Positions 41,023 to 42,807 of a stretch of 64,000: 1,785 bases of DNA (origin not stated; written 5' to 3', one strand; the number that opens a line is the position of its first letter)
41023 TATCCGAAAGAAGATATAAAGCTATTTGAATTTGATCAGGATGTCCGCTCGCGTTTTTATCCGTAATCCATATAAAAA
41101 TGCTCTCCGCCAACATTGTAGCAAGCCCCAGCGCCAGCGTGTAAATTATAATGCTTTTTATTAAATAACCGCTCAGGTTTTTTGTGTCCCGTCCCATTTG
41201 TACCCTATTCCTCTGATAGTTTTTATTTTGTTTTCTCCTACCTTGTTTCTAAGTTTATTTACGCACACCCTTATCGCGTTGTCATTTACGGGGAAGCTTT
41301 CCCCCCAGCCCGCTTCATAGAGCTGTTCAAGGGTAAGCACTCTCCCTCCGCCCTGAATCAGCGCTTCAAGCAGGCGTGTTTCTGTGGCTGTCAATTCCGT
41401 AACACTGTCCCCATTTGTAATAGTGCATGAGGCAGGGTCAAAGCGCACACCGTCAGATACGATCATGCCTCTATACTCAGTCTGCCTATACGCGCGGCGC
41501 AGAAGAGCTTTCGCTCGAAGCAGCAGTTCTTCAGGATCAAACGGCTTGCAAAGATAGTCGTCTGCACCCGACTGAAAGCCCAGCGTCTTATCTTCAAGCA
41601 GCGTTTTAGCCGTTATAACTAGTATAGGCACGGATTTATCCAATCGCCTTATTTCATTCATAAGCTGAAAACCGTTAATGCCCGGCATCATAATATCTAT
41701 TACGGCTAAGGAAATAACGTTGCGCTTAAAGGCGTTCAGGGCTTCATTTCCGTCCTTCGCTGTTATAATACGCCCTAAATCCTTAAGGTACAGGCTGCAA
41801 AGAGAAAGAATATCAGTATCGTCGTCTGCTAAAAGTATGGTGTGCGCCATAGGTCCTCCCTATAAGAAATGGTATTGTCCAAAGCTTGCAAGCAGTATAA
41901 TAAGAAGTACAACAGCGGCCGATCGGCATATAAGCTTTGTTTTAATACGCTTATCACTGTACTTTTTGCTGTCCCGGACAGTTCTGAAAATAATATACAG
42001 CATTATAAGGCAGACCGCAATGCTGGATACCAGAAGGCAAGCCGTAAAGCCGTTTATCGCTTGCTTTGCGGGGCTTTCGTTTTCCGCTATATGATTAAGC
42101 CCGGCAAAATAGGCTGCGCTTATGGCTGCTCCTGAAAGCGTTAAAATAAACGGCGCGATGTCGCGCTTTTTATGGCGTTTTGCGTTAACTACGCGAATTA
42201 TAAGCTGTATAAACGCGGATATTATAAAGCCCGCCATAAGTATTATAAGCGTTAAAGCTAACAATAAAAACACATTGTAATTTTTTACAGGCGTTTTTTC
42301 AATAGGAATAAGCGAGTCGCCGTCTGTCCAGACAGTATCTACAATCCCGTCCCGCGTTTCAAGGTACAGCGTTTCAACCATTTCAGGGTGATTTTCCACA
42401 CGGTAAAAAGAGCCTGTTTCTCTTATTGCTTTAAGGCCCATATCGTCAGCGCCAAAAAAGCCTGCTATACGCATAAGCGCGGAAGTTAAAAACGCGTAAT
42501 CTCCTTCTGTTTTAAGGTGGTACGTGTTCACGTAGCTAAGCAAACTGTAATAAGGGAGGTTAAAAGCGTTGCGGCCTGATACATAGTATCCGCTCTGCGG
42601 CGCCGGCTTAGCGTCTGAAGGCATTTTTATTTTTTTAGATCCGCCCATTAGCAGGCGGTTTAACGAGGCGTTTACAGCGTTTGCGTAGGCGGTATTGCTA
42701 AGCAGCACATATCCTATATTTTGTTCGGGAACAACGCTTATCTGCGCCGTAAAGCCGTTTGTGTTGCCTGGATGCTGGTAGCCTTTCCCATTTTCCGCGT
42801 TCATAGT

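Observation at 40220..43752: Beta-lactamase-fold protein with a four-helix membrane anchor, co-operonic with an intramembrane-sensing kinase and an OmpR-type regulator: a possible ligand-sensing module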

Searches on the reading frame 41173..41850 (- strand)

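Call 3: search_protein_families(library=pfam, proteins=[window:41173-41850:-])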
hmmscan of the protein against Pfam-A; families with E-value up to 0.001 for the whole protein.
window:41173-41850:- (225 aa): 2 families
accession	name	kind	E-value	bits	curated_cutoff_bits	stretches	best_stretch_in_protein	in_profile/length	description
PF00072.30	Response_reg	-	3.5e-25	88.7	30.2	1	5-112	1-109/111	Response regulator receiver domain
PF00486.34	Trans_reg_C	-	2.5e-19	69.5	26.2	1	151-218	4-76/77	Transcriptional regulatory protein, C terminal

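Call 17: search_protein_families(library=ncbifam, proteins=[window:41173-41850:-], max_evalue=0.01)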
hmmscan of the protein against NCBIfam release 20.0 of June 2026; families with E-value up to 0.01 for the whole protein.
window:41173-41850:- (225 aa): 98 families (the best 25 are shown)
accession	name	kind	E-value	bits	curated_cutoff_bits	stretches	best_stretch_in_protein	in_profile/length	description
NF041733.1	resp_reg_CseB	equivalog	5.8e-44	150.2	350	1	4-219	2-226/228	two-component system response regulator CseB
NF033117.2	vanR_ACDEGLN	exception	6.7e-43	146.9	350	1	5-218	1-224/226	VanR-ABDEGLN family response regulator transcription factor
TIGR02154.1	PhoB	equivalog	1.5e-42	145.4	296.2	1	1-219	1-225/226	phosphate regulon transcriptional regulator PhoB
NF040689.1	MtrAB_MtrA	equivalog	3.4e-40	137.7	300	1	5-218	1-217/219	MtrAB system response regulator MtrA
NF045944.1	ResRegRpaBCyano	equivalog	1.3e-38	132.7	330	1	6-218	1-226/229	response regulator transcription factor RpaB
NF051850.1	RespRegRprY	equivalog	3.2e-38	131.4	370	1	4-218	6-225/234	response regulator transcription factor RprY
TIGR01387.1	cztR_silR_copR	subfamily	1.3e-37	129.5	279.2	1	29-218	25-217/218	heavy metal response regulator transcription factor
NF033120.0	vanR_FM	exception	3.5e-37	128.2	460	1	4-221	5-231/231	vancomycin resistance response regulator transcription factor, VanR-F/VanR-M family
NF053854.1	RespRegPhoBBctds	equivalog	5.6e-37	127.3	270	1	5-219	1-224/225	two-component system response regulator PhoB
NF007982.1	PRK10710.1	equivalog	1.4e-36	126.2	380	1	3-222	8-230/235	envelope stress response regulator BaeR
NF008296.0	PRK11083.1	equivalog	9.4e-36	123.3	273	1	3-219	4-225/228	two-component system response regulator CreB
NF000402.1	vanR-B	exception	2.5e-35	121.9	480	1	1-219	1-216/219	vancomycin resistance response regulator transcription factor VanR-B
NF007005.1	PRK09468.1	equivalog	3e-35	121.7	331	1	3-217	4-229/237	osmolarity response regulator transcription factor OmpR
NF041734.1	resp_reg_RppA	equivalog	7.8e-35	120.3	250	1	5-219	3-227/229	two-component system response regulator RppA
NF007928.2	PRK10643.1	equivalog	1.6e-34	119.4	330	1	5-218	3-215/216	two-component system response regulator PmrA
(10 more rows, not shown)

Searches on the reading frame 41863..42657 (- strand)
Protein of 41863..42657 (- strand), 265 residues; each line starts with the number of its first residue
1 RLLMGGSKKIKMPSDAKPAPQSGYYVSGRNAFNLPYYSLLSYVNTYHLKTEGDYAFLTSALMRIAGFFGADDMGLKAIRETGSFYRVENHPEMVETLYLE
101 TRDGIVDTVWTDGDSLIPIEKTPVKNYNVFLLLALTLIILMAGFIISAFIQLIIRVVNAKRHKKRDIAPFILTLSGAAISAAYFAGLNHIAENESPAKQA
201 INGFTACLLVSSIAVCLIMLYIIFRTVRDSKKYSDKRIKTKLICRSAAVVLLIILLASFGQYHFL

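Call 19: search_solved_structures(query=window:41863-42657:-, max_evalue=10, show_alignments=1)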
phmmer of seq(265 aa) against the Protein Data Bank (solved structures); distinct sequences matched with E-value up to 10: 5.
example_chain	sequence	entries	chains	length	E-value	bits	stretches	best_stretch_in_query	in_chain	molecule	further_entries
6kzp_A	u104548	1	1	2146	0.002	20.7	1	85-163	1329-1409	Voltage-dependent T-type calcium channel subunit alpha-1G,Voltage-dependent T-type calcium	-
6kzo_A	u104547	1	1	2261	0.0022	20.6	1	85-163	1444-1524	Voltage-dependent T-type calcium channel subunit alpha-1G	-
9ayg_A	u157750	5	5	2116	0.0078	18.8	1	86-162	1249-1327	Voltage-dependent T-type calcium channel subunit alpha-1H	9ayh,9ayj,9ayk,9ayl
7wli_A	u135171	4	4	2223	0.036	16.7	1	85-162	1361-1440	Voltage-dependent T-type calcium channel subunit alpha-1I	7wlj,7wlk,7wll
8z9d_5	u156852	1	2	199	0.78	12.3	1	133-223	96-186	Photosystem II reaction center proteins PsbY, chloroplastic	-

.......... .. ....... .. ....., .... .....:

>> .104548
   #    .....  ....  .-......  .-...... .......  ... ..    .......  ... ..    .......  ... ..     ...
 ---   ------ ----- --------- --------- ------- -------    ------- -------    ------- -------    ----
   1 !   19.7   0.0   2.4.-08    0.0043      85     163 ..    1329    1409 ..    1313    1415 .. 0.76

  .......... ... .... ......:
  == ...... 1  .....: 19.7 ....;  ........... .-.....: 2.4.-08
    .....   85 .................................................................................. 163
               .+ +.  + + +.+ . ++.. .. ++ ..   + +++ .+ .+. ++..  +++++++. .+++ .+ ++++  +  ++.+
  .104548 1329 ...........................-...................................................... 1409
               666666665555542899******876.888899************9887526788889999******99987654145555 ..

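Call 97: search_protein_representatives(protein=window:41863-42642:-)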
Query: 260 residues. Proteins with E-value up to 0.001 (for the whole library): 2; up to 1e-10: 1; up to 1e-30: 1. The best 2 are listed.
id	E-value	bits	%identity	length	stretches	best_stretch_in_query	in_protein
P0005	6.3e-71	255.0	52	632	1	10-259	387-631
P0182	4.7e-04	36.0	34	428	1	106-259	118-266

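Call 98: search_protein_families(library=pfam, proteins=[P0182], max_evalue=0.1)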
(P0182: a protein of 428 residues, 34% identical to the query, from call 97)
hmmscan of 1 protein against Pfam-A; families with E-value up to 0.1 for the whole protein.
P0182 (428 aa): 9 families
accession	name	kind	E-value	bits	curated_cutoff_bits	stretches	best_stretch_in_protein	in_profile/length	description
PF13240.11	Zn_Ribbon_1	-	1.1e-10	41.4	25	2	30-51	2-23/23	zinc-ribbon domain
PF12773.13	DZR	-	1.3e-07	32.1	27.3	1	3-48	1-45/45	Double zinc ribbon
PF13248.11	Zn_ribbon_3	-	1.6e-05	24.6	27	1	27-51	2-26/26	zinc-ribbon domain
PF24463.1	DUF7577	-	6.2e-05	23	28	1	30-51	5-26/27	Domain of unknown function (DUF7577)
PF08271.17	Zn_Ribbon_TF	-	0.0031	17.5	29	1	29-55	2-34/43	TFIIB zinc-binding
PF22747.2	Zn_ribbon_DUF2089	-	0.008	16.7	27.6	1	30-51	1-22/32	DUF2089 zinc ribbon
PF24460.1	DUF7575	-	0.012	15.4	28.5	0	30-52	6-28/28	Domain of unknown function (DUF7575)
PF17032.10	Zn_ribbon_15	-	0.037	15.3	28.9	0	26-48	51-73/73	zinc-ribbon family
PF18912.6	DZR_2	-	0.046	14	27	0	2-47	9-55/56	Double zinc ribbon domain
